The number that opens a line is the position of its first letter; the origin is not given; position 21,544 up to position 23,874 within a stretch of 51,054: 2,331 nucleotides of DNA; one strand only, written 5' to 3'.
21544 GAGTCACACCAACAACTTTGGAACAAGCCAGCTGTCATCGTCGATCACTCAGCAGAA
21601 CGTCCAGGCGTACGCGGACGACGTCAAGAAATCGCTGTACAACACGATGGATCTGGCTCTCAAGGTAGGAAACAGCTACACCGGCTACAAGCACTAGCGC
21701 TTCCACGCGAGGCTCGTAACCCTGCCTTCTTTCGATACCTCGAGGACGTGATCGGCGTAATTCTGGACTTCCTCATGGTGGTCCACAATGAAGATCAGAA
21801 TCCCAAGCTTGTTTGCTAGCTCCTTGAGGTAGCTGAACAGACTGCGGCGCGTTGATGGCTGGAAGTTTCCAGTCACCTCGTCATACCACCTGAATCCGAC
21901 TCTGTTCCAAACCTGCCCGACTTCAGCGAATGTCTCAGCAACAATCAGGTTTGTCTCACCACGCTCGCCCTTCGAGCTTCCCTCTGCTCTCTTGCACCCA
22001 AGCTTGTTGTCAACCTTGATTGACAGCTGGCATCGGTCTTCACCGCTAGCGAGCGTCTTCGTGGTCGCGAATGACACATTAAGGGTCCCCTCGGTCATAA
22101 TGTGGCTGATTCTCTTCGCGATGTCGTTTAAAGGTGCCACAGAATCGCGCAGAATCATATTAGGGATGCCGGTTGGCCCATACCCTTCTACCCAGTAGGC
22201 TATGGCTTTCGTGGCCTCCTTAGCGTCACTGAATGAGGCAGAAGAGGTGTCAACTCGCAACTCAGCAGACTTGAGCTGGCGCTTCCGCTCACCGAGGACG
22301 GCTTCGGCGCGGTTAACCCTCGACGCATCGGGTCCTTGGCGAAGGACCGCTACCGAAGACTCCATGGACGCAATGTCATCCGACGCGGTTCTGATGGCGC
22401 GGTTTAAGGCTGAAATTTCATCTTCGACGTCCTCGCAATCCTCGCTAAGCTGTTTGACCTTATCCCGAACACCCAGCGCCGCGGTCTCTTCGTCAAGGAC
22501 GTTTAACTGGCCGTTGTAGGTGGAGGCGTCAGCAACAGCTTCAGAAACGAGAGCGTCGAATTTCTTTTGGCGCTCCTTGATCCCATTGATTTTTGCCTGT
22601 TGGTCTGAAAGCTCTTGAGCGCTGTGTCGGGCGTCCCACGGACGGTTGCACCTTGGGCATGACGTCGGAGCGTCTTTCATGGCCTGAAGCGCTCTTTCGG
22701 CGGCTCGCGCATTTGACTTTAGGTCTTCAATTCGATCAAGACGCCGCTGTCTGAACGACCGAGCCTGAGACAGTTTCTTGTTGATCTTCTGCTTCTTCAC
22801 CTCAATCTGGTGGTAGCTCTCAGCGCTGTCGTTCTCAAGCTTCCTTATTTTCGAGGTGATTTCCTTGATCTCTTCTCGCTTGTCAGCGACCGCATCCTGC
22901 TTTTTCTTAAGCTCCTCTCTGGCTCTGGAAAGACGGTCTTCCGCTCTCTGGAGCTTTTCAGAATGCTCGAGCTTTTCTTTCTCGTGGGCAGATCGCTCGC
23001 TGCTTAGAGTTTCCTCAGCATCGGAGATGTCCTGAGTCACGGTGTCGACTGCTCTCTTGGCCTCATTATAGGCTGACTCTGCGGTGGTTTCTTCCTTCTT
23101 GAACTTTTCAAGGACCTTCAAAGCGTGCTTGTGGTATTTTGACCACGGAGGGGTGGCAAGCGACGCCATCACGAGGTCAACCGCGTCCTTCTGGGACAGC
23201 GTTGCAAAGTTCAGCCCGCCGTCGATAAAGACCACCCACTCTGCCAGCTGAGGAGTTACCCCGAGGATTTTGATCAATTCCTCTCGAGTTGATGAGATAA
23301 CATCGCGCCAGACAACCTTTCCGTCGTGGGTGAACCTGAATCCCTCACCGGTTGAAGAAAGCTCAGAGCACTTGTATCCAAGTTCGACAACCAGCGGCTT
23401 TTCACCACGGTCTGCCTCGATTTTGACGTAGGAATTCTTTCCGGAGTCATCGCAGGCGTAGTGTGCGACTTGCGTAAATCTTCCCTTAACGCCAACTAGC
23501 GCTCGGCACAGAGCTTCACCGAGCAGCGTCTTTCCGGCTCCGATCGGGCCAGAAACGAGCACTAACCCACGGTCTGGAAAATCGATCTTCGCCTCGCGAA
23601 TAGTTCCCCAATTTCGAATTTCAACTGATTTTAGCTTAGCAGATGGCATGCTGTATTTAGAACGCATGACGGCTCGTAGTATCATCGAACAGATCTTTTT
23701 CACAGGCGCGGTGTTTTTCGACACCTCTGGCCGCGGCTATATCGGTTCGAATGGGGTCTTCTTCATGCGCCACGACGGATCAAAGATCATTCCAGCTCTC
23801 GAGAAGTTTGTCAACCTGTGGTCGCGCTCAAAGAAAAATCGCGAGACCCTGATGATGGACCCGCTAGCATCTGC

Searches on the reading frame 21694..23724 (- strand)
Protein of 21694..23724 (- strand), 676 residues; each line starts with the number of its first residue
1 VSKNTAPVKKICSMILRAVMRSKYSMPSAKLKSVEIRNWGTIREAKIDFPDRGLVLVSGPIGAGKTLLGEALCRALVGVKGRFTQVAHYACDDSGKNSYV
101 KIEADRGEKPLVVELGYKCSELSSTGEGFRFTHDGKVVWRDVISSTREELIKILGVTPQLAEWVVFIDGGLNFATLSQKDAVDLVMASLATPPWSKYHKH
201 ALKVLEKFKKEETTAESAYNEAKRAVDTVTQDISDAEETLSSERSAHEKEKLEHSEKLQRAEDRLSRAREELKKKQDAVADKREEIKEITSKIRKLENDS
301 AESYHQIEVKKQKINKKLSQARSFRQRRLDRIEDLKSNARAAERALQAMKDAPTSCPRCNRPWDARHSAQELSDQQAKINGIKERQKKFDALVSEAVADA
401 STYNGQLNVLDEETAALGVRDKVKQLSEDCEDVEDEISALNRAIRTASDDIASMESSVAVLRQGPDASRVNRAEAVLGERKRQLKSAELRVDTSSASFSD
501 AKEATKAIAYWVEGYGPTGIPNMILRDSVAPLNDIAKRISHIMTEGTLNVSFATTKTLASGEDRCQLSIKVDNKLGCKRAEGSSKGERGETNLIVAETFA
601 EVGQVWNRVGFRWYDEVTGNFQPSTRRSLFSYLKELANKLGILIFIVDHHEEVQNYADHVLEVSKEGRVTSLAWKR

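Call 10: search_protein_families(library=pfam, proteins=[window:21694-23724:-], max_evalue=0.01)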
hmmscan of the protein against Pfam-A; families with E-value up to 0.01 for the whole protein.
window:21694-23724:- (676 aa): 6 families
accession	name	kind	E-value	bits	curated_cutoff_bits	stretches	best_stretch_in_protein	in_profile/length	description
PF13476.12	AAA_23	-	3.5e-10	41.3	27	1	33-318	1-197/201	AAA domain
PF13555.12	AAA_29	-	6e-07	29.6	27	1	31-83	1-54/61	P-loop containing region of AAA domain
PF13175.12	AAA_15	-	0.00065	19.9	32.1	0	30-397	2-264/374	AAA ATPase domain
PF13191.12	AAA_16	-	0.0018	19.2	32.6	1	53-94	25-73/167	AAA ATPase domain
PF02463.25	SMC_N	-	0.0043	16.9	40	0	321-666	53-215/220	RecF/RecN/SMC N terminal domain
PF13514.12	AAA_27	-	0.0064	16.5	22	1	30-84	2-58/206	AAA domain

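Call 11: search_protein_families(library=phrogs, proteins=[window:21694-23724:-], max_evalue=0.01)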
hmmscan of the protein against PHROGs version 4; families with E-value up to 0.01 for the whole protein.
window:21694-23724:- (676 aa): 5 families
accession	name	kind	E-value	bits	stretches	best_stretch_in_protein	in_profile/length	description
phrog_77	-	DNA, RNA and nucleotide metabolism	1.1e-47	164.2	1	22-672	289-952/967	SbcC-like subunit of palindrome specific endonuclease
phrog_1499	-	unknown function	7.5e-08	33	1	30-348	4-287/427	-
phrog_19980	-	unknown function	1.8e-05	24.3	1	33-78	5-53/1068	-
phrog_293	-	moron, auxiliary metabolic gene and host takeover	5.8e-05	22.3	1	615-669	293-347/1058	ABC transporter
phrog_8323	-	unknown function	0.0063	16.1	0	15-68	35-87/623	-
